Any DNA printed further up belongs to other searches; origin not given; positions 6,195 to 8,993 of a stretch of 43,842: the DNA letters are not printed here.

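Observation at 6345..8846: Membrane-anchored Hsp100/Clp-like ATPase lacking both pore-loop tyrosines, the M-domain and the ClpP-docking loop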

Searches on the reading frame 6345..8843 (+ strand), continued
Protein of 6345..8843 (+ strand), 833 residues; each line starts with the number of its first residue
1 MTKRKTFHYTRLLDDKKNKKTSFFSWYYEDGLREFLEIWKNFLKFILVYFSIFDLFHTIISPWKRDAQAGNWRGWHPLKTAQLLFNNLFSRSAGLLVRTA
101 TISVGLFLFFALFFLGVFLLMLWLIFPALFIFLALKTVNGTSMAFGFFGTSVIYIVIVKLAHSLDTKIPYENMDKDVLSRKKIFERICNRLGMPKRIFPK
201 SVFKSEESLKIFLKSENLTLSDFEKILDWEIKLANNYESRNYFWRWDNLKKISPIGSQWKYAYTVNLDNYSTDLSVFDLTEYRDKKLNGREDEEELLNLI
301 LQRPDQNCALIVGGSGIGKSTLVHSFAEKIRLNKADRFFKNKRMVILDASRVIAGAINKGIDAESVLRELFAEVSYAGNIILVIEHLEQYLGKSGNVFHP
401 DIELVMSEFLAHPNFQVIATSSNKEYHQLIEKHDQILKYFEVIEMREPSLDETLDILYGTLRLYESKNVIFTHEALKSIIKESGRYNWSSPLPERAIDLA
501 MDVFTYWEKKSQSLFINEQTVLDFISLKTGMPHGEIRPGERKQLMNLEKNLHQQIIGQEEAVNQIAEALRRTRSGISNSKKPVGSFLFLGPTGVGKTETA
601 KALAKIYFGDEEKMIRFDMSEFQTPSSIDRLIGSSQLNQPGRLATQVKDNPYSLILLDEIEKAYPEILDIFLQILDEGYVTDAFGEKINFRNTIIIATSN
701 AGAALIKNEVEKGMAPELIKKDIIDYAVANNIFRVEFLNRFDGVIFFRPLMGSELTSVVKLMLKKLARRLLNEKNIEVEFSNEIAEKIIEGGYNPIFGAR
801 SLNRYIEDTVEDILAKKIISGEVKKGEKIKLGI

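Call 17: find_encoding_contigs(protein=P0103, flank=10000, max_places=2)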
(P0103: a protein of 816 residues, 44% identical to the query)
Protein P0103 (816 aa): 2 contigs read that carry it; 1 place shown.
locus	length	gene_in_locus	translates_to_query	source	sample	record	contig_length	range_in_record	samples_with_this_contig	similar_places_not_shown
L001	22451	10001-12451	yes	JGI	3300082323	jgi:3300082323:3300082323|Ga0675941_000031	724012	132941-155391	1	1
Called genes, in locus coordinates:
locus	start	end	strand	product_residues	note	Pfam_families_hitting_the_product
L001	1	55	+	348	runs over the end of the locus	PF00768:Peptidase_S11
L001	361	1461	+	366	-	PF00953:Glycos_transf_4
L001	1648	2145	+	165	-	-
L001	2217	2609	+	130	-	-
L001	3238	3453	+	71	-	-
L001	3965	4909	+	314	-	PF00535:Glycos_transf_2, PF10111:Glyco_tranf_2_2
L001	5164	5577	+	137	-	-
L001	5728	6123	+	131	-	-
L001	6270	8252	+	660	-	PF02518:HATPase_c, PF00204:DNA_gyraseB, PF01751:Toprim, PF00986:DNA_gyraseB_C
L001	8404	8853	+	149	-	PF00293:NUDIX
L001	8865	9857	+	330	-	PF00044:Gp_dh_N, PF02800:Gp_dh_C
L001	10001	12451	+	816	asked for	PF05673:DUF815 (faint), PF00158:Sigma54_activat (faint), PF13191:AAA_16 (faint), PF07724:AAA_2, PF00004:AAA (weak), PF07728:AAA_5, PF10431:ClpB_D2-small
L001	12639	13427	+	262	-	PF01177:Asp_Glu_race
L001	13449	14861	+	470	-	PF21799:MurD-like_N, PF08245:Mur_ligase_M, PF02875:Mur_ligase_C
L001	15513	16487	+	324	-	PF13310:Virulence_RhuM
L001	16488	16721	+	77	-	-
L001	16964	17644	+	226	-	-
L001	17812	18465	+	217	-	-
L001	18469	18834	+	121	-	-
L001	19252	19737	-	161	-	-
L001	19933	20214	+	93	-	PF00708:Acylphosphatase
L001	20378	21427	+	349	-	PF02618:YceG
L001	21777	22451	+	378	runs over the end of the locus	PF01098:FTSW_RODA_SPOVE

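Call 18: find_encoding_contigs(protein=P0041, flank=8000, max_places=3)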
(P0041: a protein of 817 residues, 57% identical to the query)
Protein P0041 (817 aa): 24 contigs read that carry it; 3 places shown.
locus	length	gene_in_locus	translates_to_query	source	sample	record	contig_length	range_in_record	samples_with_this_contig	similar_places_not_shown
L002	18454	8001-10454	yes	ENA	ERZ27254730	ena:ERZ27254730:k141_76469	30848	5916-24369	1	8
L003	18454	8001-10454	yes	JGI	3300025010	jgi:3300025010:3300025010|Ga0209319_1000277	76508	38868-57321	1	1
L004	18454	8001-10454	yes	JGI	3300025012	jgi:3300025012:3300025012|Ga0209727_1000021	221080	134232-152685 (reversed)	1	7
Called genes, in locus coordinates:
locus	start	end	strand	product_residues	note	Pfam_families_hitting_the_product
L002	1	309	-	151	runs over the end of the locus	PF00571:CBS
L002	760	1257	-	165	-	-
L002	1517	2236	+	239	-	PF01479:S4, PF00849:PseudoU_synth_2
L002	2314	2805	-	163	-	-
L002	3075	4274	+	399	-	PF13439:Glyco_transf_4, PF20706:GT4-conflict, PF00534:Glycos_transf_1, PF13524:Glyco_trans_1_2 (weak), PF13692:Glyco_trans_1_4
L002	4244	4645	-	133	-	-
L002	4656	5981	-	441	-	-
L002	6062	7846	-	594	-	-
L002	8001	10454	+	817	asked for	PF20030:bpMoxR (faint), PF00158:Sigma54_activat (faint), PF13191:AAA_16 (faint), PF20720:nSTAND3 (faint), PF00004:AAA, PF07724:AAA_2, PF07728:AAA_5, PF10431:ClpB_D2-small, +2 more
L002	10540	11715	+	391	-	PF13439:Glyco_transf_4, PF13579:Glyco_trans_4_4 (weak), PF00534:Glycos_transf_1, PF13692:Glyco_trans_1_4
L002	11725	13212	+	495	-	PF13196:DUF4012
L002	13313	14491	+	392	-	PF00534:Glycos_transf_1, PF13692:Glyco_trans_1_4, PF13524:Glyco_trans_1_2 (weak)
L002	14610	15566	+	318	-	PF01073:3Beta_HSD, PF01370:Epimerase, PF02719:Polysacc_synt_2, PF04321:RmlD_sub_bind, PF08659:KR (weak), PF13460:NAD_binding_10 (weak), PF16363:GDP_Man_Dehyd, PF07993:NAD_binding_4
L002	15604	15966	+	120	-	PF05635:23S_rRNA_IVP, PF22296:bAvd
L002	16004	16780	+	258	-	PF01061:ABC2_membrane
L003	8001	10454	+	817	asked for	PF20030:bpMoxR (faint), PF00158:Sigma54_activat (faint), PF13191:AAA_16 (faint), PF20720:nSTAND3 (faint), PF00004:AAA, PF07724:AAA_2, PF07728:AAA_5, PF10431:ClpB_D2-small, +2 more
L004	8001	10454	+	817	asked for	PF20030:bpMoxR (faint), PF00158:Sigma54_activat (faint), PF13191:AAA_16 (faint), PF20720:nSTAND3 (faint), PF00004:AAA, PF07724:AAA_2, PF07728:AAA_5, PF10431:ClpB_D2-small, +2 more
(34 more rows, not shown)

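Call 19: find_encoding_contigs(protein=P0079, flank=8000, max_places=2)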
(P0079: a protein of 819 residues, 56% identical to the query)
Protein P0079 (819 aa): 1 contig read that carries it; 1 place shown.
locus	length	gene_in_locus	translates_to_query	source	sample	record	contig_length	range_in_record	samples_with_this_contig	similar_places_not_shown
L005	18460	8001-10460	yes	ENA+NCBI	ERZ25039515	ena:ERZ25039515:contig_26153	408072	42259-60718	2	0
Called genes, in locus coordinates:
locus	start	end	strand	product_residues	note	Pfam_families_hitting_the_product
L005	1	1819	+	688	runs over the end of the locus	PF09972:DUF2207, PF03816:LytR_cpsA_psr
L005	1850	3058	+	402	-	PF00704:Glyco_hydro_18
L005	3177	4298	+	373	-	PF13439:Glyco_transf_4, PF20706:GT4-conflict, PF00534:Glycos_transf_1, PF13692:Glyco_trans_1_4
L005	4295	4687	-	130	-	-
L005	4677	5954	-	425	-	-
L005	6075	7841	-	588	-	-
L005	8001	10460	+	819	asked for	PF13191:AAA_16 (faint), PF20720:nSTAND3 (faint), PF13238:AAA_18 (faint), PF00158:Sigma54_activat (weak), PF07724:AAA_2, PF00004:AAA, PF07728:AAA_5, PF10431:ClpB_D2-small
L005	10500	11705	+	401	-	PF13439:Glyco_transf_4, PF13579:Glyco_trans_4_4 (weak), PF00534:Glycos_transf_1, PF13692:Glyco_trans_1_4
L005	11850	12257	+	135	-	PF01371:Trp_repressor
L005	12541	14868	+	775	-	PF00534:Glycos_transf_1, PF13692:Glyco_trans_1_4, PF13524:Glyco_trans_1_2, PF13692:Glyco_trans_1_4, PF00534:Glycos_transf_1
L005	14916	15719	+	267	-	PF00106:adh_short (weak), PF01073:3Beta_HSD, PF01370:Epimerase, PF02719:Polysacc_synt_2, PF04321:RmlD_sub_bind, PF07993:NAD_binding_4, PF08659:KR, PF16363:GDP_Man_Dehyd, +1 more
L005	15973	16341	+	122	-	PF05635:23S_rRNA_IVP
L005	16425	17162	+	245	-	PF01061:ABC2_membrane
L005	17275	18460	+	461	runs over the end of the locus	PF00005:ABC_tran, PF13304:AAA_21 (weak), PF14524:Wzt_C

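Call 20: find_encoding_contigs(protein=P0010, flank=8000, max_places=2)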
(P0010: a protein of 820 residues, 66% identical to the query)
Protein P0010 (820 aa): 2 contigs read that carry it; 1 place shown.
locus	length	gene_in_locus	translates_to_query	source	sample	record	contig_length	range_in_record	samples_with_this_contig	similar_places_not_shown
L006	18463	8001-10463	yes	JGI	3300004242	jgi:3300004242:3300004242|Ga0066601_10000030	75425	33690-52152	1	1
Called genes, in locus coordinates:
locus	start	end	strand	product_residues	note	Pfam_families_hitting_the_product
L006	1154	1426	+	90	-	PF00216:Bac_DNA_binding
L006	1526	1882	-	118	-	-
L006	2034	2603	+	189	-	PF01863:YgjP-like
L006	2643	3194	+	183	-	PF01863:YgjP-like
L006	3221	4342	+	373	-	PF13439:Glyco_transf_4, PF00534:Glycos_transf_1, PF20706:GT4-conflict (weak), PF13692:Glyco_trans_1_4, PF13524:Glyco_trans_1_2 (weak)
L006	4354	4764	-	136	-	-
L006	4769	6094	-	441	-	-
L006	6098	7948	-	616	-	-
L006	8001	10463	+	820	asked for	PF13191:AAA_16, PF13555:AAA_29 (faint), PF20030:bpMoxR (faint), PF00005:ABC_tran (faint), PF00004:AAA (weak), PF07724:AAA_2, PF07728:AAA_5, PF10431:ClpB_D2-small, +6 more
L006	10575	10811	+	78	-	-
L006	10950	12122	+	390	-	PF13439:Glyco_transf_4, PF13579:Glyco_trans_4_4, PF00534:Glycos_transf_1, PF13692:Glyco_trans_1_4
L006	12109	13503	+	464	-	PF13196:DUF4012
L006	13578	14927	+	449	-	PF07602:DUF1565 (weak), PF12708:Pect-lyase_RHGA_epim (faint), PF22842:Pel9A-like_beta_helix, PF05048:NosD, PF13229:Beta_helix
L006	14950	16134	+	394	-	PF00534:Glycos_transf_1, PF13692:Glyco_trans_1_4, PF13524:Glyco_trans_1_2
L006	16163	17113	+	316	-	PF01073:3Beta_HSD, PF01370:Epimerase, PF02719:Polysacc_synt_2, PF04321:RmlD_sub_bind, PF07993:NAD_binding_4, PF08659:KR (faint), PF16363:GDP_Man_Dehyd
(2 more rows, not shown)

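Call 70: predict_structure(alignment_id=A3)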
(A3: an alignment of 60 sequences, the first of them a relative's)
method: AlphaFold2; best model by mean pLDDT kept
length: 833 residues; sequences in the alignment: 60
mean_pLDDT: 82.1   pTM: 0.78
mean pLDDT of the five models: 82.1, 79.4, 79.4, 77.7, 77.4
residues with pLDDT >= 90: 134; 70-90: 627; 50-70: 49; < 50: 23
segments of 3 or more residues with pLDDT < 50: 1-9, 15-17, 64-71
pLDDT, mean of each block of 10 residues (from residue 1): 42 50 83 89 91 78 48 64 72 82 93 94 90 86 86 89 80 80 89 85 80 87 89 85 83 72 74 82 83 90 88 88 90 81 87 84 84 83 88 56 84 89 81 80 90 92 87 94 83 92 90 85 87 80 84 79 83 76 86 82 85 88 84 81 87 89 85 86 81 89 77 78 84 82 82 79 84 80 79 77 82 79 69 58
secondary structure, 60 per line:
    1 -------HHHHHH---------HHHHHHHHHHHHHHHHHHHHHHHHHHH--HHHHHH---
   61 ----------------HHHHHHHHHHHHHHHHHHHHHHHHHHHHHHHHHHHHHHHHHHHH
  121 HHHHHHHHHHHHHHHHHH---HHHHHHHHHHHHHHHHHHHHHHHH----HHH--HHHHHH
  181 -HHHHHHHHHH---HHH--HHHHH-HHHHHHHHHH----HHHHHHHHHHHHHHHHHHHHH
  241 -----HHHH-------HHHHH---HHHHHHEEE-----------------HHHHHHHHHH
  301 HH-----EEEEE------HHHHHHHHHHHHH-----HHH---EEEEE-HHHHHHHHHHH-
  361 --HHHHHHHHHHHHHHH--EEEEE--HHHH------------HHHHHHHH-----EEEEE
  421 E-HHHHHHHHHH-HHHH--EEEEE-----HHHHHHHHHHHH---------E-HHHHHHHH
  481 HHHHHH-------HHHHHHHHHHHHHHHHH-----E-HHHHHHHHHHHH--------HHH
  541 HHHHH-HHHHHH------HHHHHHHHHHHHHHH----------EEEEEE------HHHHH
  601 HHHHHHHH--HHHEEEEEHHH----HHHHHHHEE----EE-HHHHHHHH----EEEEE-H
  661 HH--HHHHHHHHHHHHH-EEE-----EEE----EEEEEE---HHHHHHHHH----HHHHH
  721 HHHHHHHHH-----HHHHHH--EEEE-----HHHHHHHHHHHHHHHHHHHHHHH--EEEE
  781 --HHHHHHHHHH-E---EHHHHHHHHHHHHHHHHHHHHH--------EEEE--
elements in order (helices of 4 or more, strands of 3 or more residues): H8-13 H23-49 H52-57 H77-138 H142-165 H175-180 H182-191 H200-204 H206-215 H220-240 H246-249 H257-261 H265-270 E271-273 H291-302 E308-312 H319-331 E343-347 H349-359 H363-377 E380-384 H387-390 H403-410 E416-421 H423-432 H434-437 E440-444 H450-461 H473-486 H494-510 H518-529 H538-545 H547-552 H559-573 E584-589 H596-608 E614-618 H626-632 H642-649 E654-658 H665-677 E679-681 E687-689 E694-699 H703-711 H716-729 H735-740 E743-746 H752-774 E777-780 H783-792 H799-819 E828-831

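Call 75: fold_search(model_id=the predicted structure, library=pdb)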
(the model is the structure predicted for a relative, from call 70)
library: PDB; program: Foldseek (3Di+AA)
matches with E <= 10: 1419; with E <= 0.001: 936
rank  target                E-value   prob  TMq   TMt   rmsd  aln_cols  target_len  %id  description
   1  9gi1_d                3.6e-45  1.00  0.59  0.83   4.3       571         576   38  Structure of the S.aureus MecA/ClpC/ClpP degradation system (released 2025-08-20)
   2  9gi1_c                5.1e-45  1.00  0.59  0.81   4.3       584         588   37  Structure of the S.aureus MecA/ClpC/ClpP degradation system (released 2025-08-20)
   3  9rai_b                9.1e-45  1.00  0.57  0.61  15.4       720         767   32  Structure of the S.aureus MecA/ClpC/ClpP degradation system (released 2025-09-10)
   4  9rai_c                9.6e-45  1.00  0.58  0.62  14.5       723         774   32  Structure of the S.aureus MecA/ClpC/ClpP degradation system (released 2025-09-10)
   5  9a66_A                2.2e-44  1.00  0.56  0.57  16.7       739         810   30  Integrative model of CLPC-CLPP by crosslinking MS and deep learning (released 2024-09-18)
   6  9gi1_b                4.1e-44  1.00  0.58  0.81   4.7       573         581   38  Structure of the S.aureus MecA/ClpC/ClpP degradation system (released 2025-08-20)
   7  9rai_d                4.5e-44  1.00  0.58  0.63  15.1       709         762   32  Structure of the S.aureus MecA/ClpC/ClpP degradation system (released 2025-09-10)
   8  9if4_D                1.2e-43  1.00  0.57  0.80   4.5       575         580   32  Structure of the Mycobacterium Tuberculosis ClpC1P1P2 complex bound to the activator Bz-Leu-Leu (released 2025-08-27)
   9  9gi1_e                1.2e-43  1.00  0.60  0.84   4.2       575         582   38  Structure of the S.aureus MecA/ClpC/ClpP degradation system (released 2025-08-20)
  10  6qs6_A                3.4e-43  1.00  0.56  0.77   5.2       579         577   34  ClpB (DWB and K476C mutant) bound to casein in presence of ATPgammaS - state KC-1 (released 2019-07-03)
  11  8xon_P                3.6e-43  1.00  0.57  0.77   4.8       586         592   33  Cryo-EM structure of the ClpC1:ClpP1P2 degradation complex in Streptomyces hawaiiensis (released 2024-03-27)
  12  9rai_e                3.6e-43  1.00  0.59  0.64  16.0       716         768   32  Structure of the S.aureus MecA/ClpC/ClpP degradation system (released 2025-09-10)
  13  8a8u_D                1.2e-42  1.00  0.58  0.81   4.3       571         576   32  Mycobacterium tuberculosis ClpC1 hexamer structure (released 2022-10-26)
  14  8xoo_O                2.2e-42  1.00  0.53  0.73   6.0       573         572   33  Cryo-EM structure of the ClpC1:ClpP1P2 degradation complex in Streptomyces hawaiiensis (released 2024-03-27)
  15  7abr_C                2.3e-42  1.00  0.56  0.78   4.6       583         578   36  Cryo-EM structure of B. subtilis ClpC (DWB mutant) hexamer bound to a substrate polypeptide (released 2021-10-06)
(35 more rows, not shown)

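Call 94: search_protein_families(library=padloc, proteins=[window:6345-8843:+], max_evalue=0.001)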
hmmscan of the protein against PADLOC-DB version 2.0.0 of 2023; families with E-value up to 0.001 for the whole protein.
window:6345-8843:+ (833 aa): 4 families
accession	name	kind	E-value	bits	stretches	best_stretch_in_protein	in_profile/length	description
PDLC03838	DolB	-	1.8e-36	124.2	2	538-701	124-278/375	-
PDLC04606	PDC-M37B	-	5.2e-32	109.5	1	528-719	119-308/390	-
PDLC04605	PDC-M37B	-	8.4e-26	89.1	1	451-817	178-514/518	-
PDLC04140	mad8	-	2.5e-11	41.7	1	291-457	11-116/314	mads_8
